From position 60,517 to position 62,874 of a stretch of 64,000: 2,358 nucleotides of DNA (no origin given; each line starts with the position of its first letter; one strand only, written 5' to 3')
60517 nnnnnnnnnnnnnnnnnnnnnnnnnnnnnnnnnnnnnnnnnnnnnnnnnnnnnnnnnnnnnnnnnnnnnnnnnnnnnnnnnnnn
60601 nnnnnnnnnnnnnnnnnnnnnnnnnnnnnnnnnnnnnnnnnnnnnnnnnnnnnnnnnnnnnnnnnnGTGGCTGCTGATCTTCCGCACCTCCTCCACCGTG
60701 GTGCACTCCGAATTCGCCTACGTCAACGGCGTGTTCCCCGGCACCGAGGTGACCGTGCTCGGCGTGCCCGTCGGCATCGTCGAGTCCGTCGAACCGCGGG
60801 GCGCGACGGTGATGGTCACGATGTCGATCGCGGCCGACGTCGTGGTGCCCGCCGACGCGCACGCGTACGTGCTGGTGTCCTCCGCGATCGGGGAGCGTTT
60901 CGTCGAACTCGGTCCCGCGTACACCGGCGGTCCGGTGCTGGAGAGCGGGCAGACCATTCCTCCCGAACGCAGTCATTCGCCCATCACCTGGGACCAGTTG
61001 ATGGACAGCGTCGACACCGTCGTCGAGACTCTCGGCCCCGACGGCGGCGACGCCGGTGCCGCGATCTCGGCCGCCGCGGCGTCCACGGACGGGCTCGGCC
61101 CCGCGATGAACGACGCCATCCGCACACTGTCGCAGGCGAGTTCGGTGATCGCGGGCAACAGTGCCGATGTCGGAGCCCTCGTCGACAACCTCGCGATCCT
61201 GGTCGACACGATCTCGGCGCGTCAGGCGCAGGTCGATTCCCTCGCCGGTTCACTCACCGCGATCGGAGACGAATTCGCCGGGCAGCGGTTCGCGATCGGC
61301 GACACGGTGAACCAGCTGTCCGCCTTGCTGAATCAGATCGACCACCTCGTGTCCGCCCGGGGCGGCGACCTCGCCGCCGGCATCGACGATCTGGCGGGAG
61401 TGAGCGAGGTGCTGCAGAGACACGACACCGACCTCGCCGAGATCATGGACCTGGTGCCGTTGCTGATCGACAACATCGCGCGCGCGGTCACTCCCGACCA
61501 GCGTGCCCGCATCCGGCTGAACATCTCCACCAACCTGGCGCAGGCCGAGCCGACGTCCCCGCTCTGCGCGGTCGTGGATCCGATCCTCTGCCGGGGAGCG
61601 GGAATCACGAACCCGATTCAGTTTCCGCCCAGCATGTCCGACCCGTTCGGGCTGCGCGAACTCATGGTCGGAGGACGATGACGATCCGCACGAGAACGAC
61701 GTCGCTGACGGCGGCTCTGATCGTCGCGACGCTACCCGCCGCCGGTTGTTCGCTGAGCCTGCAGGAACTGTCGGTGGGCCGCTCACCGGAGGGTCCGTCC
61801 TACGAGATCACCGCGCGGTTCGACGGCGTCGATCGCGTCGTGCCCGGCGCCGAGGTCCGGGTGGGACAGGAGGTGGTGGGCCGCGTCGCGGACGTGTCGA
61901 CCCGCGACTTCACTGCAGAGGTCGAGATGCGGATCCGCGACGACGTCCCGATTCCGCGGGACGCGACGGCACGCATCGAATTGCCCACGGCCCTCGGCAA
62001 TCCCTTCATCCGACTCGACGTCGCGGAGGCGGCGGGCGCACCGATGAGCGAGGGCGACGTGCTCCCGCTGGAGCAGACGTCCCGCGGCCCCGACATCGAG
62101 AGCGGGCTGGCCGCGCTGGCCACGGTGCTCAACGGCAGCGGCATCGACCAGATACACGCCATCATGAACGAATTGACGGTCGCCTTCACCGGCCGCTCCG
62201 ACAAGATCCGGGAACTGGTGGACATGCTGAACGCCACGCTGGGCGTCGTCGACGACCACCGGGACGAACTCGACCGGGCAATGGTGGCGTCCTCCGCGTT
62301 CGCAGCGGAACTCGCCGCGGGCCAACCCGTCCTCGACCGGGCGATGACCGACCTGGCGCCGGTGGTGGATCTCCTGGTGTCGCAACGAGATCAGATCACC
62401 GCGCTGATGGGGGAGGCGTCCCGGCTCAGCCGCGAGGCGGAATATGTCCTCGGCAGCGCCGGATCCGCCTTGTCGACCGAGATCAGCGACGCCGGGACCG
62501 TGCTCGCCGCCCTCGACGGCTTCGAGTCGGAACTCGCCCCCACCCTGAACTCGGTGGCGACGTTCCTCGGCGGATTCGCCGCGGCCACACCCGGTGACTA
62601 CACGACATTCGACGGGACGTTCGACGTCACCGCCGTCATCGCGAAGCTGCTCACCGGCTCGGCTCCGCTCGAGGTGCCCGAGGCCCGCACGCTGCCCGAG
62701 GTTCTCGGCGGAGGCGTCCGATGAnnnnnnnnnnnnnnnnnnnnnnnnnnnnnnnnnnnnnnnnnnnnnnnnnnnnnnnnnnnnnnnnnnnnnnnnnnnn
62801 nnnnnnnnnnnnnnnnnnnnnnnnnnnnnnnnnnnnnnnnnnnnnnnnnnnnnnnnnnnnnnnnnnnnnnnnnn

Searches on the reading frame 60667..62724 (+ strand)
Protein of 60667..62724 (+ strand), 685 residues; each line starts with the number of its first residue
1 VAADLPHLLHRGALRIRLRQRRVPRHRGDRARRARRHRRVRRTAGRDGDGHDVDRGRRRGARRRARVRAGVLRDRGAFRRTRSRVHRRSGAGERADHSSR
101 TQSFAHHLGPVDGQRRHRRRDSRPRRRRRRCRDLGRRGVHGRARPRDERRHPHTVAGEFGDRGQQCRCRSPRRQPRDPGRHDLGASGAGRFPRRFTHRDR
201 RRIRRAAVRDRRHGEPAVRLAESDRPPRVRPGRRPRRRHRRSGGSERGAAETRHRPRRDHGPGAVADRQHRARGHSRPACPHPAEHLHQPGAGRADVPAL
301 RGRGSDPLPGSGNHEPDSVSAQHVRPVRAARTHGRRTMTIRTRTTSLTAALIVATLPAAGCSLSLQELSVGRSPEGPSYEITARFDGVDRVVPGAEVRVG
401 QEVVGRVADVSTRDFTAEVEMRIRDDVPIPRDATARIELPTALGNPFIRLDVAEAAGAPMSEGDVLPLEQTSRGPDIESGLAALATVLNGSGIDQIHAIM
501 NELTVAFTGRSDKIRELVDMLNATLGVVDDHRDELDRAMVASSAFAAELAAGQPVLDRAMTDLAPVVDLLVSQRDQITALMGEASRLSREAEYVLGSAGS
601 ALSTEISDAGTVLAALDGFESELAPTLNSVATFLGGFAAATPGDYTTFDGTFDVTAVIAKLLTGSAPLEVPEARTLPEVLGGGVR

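Call 69: search_protein_families(library=pfam, proteins=[window:60667-62724:+], max_evalue=0.01)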
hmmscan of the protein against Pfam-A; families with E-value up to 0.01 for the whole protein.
window:60667-62724:+ (685 aa): 2 families
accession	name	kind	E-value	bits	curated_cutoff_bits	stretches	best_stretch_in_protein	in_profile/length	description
PF11887.13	Mce4_CUP1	-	1.7e-13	51.1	32.6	1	458-644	3-188/222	Cholesterol uptake porter CUP1 of Mce4, putative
PF02470.25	MlaD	-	4.1e-12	46.6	25.1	1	378-451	2-79/81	MlaD protein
